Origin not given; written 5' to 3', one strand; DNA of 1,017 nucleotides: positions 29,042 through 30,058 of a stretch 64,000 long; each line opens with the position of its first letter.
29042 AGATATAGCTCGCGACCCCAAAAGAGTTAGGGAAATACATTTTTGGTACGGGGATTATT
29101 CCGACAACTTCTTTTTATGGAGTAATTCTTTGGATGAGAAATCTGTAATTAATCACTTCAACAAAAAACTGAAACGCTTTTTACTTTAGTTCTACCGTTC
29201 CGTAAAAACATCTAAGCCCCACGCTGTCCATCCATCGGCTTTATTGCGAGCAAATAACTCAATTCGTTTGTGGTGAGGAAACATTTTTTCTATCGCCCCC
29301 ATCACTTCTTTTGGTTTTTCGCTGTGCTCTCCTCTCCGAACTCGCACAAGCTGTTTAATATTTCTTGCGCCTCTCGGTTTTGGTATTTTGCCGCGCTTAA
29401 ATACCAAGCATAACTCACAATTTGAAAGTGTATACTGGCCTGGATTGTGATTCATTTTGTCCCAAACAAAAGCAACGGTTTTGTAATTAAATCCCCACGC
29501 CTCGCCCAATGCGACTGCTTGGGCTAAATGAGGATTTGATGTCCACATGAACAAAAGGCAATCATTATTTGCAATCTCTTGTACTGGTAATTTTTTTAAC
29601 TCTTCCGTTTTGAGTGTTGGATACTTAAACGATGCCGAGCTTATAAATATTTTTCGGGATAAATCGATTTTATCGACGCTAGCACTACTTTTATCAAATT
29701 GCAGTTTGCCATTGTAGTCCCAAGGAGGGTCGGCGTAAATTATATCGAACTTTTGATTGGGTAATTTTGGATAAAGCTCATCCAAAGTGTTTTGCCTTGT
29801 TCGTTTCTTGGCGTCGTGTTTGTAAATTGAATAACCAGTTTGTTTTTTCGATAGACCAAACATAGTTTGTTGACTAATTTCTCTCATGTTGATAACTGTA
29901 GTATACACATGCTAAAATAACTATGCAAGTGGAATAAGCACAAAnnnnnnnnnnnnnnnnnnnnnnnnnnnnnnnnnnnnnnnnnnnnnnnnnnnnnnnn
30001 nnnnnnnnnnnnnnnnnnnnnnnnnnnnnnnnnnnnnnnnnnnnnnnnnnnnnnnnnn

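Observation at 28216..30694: Defence island immediately 3' of ssrA: C-protein + PD-(D/E)xK REase, convergent MT-A70 methyltransferase, and a HARE-HTH/Mrr-like nuclease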

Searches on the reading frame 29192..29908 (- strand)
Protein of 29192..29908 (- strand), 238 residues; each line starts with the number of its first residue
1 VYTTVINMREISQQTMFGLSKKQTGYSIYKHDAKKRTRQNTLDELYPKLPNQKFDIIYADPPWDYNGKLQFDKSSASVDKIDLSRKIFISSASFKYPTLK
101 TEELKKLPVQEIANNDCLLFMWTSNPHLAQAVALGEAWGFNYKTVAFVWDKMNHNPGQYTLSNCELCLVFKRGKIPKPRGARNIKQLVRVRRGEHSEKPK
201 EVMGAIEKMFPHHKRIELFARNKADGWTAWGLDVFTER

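Call 4: search_protein_families(library=pfam, proteins=[window:29192-29908:-], max_evalue=0.1)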
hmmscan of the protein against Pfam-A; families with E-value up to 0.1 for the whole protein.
window:29192-29908:- (238 aa): 2 families
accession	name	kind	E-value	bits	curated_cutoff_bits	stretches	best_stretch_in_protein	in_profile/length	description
PF05063.20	MT-A70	-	5.9e-23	82.1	23.9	1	54-232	1-171/172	MT-A70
PF03602.21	Cons_hypoth95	-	0.037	14.1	24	1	35-67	93-127/182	Conserved hypothetical protein 95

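Call 5: search_protein_families(library=ncbifam, proteins=[window:29192-29908:-], max_evalue=0.1)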
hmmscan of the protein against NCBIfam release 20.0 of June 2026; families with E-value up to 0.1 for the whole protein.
window:29192-29908:- (238 aa): 3 families
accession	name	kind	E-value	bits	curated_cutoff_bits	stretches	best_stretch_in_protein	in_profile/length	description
TIGR00095.1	TIGR00095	equivalog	0.045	13.4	117.5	1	38-69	109-140/194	16S rRNA (guanine(966)-N(2))-methyltransferase RsmD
NF050803.1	DnaMtaseCcrMCaul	equivalog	0.079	11.9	830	0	43-91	13-61/350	adenine-specific DNA-methyltransferase CcrM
NF008572.0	PRK11524.1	equivalog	0.082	12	292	0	27-74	8-52/294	adenine-specific DNA-methyltransferase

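Call 6: search_protein_families(library=padloc, proteins=[window:29192-29908:-], max_evalue=0.1)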
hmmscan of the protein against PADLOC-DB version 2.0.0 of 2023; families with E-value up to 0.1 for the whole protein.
window:29192-29908:- (238 aa): 6 families
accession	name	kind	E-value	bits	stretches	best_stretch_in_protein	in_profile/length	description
PDLC03262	MTase_II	-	1.9e-63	211.8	1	47-234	3-180/204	Type II methyltransferase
PDLC03221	MTase_II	-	1.5e-16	58.6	1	54-233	21-191/272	Type II methyltransferase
PDLC03723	oMTase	-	1.8e-06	25.6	1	95-148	26-79/414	orphan methyltransferase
PDLC03321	MTase_II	-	0.0031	14.7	0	44-69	23-48/245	Type II methyltransferase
PDLC03300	MTase_II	-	0.022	11.8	1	40-101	17-74/302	Type II methyltransferase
PDLC03738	oMTase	-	0.029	11.1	1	47-89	33-76/376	orphan methyltransferase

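Call 10: search_solved_structures(query=window:29192-29908:-, max_evalue=1, show_alignments=2)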
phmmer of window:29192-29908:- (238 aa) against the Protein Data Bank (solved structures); distinct sequences matched with E-value up to 1: 21.
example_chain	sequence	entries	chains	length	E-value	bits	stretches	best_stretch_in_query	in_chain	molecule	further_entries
7f4r_A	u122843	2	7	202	2.6e-13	53.1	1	54-231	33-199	MT-a70 family protein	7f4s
7f4l_C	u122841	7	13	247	4.9e-13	52.2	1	85-231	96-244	MT-a70 family protein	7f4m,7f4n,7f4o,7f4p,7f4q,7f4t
7yi8_B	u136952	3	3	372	1.9e-12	50.3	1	85-231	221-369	MT-a70 family protein | mRNA m(6)A methyltransferase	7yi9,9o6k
8xyl_A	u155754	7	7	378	2e-12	50.2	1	85-231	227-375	MT-a70 family protein | mRNA m(6)A methyltransferase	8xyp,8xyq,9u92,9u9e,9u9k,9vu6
8xyx_A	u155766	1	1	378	2e-11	46.9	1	92-231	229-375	MT-a70 family protein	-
9g4u_A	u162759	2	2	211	5.1e-08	35.8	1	94-229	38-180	N6-adenosine-methyltransferase catalytic subunit | N(6)-adenosine-methyltransferase catalytic subunit METTL3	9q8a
5il0_A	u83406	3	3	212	5.1e-08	35.8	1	94-229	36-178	METTL3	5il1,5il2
9g4w_A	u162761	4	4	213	5.3e-08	35.7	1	94-229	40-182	N6-adenosine-methyltransferase catalytic subunit | N(6)-adenosine-methyltransferase catalytic subunit METTL3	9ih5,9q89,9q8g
9g4s_A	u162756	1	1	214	5.4e-08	35.7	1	94-229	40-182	N6-adenosine-methyltransferase catalytic subunit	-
8bn8_AAA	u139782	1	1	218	5.7e-08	35.6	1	94-229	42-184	N6-adenosine-methyltransferase catalytic subunit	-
9r8z_A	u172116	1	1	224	6.5e-08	35.4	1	94-229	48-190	N(6)-adenosine-methyltransferase catalytic subunit METTL3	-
5k7m_A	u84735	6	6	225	6.6e-08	35.4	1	94-229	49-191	N6-adenosine-methyltransferase 70 kDa subunit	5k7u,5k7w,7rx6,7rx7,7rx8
5l6d_A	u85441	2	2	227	6.7e-08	35.4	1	94-229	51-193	N6-adenosine-methyltransferase 70 kDa subunit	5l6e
29vd_A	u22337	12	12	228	6.8e-08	35.4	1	94-229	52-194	N6-adenosine-methyltransferase catalytic subunit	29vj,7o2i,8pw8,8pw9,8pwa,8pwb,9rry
7acd_A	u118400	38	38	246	9.4e-08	34.9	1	94-229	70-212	N6-adenosine-methyltransferase catalytic subunit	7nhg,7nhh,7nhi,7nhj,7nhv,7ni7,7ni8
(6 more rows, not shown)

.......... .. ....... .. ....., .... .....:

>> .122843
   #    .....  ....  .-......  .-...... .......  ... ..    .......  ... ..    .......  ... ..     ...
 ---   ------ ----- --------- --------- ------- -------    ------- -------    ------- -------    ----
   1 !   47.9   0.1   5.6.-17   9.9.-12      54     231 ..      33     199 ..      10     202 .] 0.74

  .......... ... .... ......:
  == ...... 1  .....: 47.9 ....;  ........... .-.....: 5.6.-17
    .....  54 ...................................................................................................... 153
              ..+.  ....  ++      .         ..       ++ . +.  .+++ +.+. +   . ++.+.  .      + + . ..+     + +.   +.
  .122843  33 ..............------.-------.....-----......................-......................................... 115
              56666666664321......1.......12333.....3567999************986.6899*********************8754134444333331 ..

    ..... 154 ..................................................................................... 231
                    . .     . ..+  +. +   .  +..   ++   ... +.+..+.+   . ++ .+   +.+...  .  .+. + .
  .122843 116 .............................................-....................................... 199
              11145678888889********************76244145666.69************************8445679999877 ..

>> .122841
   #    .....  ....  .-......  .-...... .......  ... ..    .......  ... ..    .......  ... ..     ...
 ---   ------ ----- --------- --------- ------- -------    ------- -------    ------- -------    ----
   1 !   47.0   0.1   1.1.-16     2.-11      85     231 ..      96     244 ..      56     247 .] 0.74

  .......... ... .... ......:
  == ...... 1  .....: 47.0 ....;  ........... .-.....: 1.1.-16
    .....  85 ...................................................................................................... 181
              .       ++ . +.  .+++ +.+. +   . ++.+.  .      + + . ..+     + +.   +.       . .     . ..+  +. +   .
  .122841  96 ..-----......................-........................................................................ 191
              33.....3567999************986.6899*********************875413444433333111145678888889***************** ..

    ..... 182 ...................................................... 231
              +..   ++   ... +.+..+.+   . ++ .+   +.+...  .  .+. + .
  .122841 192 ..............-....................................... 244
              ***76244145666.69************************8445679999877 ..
